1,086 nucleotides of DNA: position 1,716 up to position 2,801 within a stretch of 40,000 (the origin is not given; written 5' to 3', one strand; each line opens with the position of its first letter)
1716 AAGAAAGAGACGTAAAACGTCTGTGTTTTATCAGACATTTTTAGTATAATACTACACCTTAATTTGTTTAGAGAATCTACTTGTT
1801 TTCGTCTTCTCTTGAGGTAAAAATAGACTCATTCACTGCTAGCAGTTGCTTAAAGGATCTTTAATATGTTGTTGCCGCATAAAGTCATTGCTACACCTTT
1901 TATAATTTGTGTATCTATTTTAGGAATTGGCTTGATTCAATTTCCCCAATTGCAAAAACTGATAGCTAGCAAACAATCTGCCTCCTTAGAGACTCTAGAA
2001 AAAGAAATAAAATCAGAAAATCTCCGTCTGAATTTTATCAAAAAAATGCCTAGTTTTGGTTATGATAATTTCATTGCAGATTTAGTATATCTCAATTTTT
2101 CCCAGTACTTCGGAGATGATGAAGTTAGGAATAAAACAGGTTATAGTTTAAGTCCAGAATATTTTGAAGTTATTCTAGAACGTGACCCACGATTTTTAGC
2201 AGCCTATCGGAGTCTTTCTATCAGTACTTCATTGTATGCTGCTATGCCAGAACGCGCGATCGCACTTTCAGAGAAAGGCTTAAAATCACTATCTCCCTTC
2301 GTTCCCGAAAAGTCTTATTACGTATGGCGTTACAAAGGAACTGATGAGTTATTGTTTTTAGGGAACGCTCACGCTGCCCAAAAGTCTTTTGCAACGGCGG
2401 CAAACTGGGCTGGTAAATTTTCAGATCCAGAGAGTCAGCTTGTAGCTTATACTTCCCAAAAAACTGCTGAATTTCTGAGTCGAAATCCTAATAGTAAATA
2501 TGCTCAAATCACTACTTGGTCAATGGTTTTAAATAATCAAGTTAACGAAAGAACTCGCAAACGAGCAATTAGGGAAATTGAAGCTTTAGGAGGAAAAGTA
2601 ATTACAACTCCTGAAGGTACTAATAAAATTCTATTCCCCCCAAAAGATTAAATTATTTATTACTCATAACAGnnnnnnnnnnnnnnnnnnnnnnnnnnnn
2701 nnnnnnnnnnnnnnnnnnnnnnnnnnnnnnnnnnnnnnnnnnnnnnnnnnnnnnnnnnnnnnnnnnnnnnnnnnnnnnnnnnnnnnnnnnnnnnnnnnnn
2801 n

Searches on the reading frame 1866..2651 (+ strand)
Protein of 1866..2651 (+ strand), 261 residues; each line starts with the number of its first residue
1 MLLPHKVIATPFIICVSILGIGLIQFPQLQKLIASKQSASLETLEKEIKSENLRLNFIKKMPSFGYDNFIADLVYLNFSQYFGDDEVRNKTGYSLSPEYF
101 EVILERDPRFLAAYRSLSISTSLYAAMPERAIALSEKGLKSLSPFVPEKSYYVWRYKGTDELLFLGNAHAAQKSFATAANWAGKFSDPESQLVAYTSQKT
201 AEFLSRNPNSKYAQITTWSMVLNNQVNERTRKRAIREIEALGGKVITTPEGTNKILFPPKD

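Call 16: search_protein_families(library=pfam, proteins=[window:1866-2651:+], max_evalue=0.001)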
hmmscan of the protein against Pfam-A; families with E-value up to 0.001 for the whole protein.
window:1866-2651:+ (261 aa): 0 families

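Call 32: find_encoding_contigs(protein=window:1866-2651:+, flank=10000, max_places=4)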
Protein window:1866-2651:+ (261 aa): no gene with exactly this product is on record in the collection.

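Call 75: search_protein_families(library=ncbifam, proteins=[window:1866-2651:+], max_evalue=0.00001)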
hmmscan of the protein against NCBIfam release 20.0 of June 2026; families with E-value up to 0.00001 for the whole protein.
window:1866-2651:+ (261 aa): 0 families
